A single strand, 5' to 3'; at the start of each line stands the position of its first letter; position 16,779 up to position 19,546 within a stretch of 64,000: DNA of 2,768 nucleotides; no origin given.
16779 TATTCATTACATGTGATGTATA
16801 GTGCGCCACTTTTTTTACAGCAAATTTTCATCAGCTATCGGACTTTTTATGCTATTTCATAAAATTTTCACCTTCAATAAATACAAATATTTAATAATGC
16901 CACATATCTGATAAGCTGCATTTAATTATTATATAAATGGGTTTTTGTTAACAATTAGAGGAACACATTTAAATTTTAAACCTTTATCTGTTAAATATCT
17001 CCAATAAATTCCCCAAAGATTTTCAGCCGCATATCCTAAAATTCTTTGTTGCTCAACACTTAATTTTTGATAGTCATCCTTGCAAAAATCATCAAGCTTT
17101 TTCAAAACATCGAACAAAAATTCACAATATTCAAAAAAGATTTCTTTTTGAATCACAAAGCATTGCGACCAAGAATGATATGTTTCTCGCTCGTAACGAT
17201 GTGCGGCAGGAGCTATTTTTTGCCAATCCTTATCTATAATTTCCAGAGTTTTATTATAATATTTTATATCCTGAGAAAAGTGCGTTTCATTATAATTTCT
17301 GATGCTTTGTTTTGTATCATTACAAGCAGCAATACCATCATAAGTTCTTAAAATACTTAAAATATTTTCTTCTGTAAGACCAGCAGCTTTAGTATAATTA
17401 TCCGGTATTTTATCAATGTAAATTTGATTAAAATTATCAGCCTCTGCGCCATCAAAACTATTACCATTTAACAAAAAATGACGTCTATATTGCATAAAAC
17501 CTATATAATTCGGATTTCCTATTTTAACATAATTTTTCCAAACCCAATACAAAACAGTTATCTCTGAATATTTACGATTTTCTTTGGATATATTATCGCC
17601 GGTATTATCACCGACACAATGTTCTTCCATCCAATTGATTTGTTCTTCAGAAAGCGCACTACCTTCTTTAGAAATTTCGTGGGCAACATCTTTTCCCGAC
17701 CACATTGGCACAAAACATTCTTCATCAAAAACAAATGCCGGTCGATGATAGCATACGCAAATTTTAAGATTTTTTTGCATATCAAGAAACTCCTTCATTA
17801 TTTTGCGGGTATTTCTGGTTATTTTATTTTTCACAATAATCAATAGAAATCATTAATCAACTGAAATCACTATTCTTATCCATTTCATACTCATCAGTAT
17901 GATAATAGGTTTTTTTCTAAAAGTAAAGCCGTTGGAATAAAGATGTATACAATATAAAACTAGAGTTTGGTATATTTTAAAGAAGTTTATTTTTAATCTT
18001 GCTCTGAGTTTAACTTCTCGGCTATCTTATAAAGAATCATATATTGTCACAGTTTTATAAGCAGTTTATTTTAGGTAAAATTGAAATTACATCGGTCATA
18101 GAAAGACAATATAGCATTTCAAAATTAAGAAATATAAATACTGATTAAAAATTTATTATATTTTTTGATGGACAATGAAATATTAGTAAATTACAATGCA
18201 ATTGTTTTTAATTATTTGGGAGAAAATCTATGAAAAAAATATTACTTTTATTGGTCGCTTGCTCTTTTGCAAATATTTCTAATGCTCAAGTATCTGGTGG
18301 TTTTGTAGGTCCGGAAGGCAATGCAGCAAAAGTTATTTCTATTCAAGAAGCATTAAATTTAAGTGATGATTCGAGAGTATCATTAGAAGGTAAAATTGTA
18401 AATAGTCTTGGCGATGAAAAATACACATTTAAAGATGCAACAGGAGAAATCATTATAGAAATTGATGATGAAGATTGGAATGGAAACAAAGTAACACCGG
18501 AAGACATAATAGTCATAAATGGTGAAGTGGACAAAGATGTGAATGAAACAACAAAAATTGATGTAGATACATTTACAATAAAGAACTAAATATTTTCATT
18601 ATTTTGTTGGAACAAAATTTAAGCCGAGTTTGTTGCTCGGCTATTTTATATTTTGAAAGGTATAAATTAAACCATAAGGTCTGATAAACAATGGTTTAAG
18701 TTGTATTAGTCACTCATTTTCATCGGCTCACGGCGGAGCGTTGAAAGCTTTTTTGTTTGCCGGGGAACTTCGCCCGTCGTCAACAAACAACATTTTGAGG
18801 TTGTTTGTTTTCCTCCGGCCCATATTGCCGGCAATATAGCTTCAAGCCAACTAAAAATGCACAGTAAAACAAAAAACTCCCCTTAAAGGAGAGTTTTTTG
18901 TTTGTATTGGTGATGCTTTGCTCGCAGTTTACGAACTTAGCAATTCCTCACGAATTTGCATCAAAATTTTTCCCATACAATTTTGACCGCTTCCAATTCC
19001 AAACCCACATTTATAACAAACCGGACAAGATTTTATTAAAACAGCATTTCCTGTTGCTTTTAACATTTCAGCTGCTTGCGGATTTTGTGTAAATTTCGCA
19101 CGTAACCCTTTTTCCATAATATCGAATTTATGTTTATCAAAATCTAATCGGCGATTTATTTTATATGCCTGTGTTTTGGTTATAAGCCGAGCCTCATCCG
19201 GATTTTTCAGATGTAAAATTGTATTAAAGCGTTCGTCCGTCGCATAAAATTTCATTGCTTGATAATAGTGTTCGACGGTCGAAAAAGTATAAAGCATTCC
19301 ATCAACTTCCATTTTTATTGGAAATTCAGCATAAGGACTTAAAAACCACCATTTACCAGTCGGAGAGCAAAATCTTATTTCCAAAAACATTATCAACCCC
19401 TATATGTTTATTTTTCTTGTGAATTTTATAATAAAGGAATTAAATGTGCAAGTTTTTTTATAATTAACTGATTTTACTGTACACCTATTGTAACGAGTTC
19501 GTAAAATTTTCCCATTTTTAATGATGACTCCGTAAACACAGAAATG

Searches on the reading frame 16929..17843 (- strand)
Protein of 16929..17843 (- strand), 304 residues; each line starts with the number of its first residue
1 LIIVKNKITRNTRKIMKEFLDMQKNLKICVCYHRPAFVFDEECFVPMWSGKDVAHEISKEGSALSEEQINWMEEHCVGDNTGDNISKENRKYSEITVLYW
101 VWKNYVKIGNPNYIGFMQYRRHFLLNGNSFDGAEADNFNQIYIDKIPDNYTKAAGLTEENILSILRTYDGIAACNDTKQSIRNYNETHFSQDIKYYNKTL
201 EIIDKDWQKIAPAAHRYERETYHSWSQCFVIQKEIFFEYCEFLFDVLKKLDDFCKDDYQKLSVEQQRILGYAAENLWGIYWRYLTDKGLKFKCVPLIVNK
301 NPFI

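Call 58: search_protein_families(library=pfam, proteins=[window:16929-17843:-], max_evalue=0.001)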
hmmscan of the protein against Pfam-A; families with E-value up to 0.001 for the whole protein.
window:16929-17843:- (304 aa): 1 family
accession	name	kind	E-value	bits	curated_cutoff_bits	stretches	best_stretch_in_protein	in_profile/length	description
PF14393.11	DUF4422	-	9e-42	143.8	25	1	27-282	1-217/220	Domain of unknown function (DUF4422)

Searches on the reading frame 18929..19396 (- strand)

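Call 58: search_protein_families(library=pfam, proteins=[window:18929-19396:-], max_evalue=0.001)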
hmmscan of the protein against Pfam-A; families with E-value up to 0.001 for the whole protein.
window:18929-19396:- (155 aa): 1 family
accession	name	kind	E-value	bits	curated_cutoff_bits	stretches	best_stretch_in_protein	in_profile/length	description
PF08719.17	NADAR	-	2.8e-23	83.4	35.1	1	20-152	14-162/163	NADAR domain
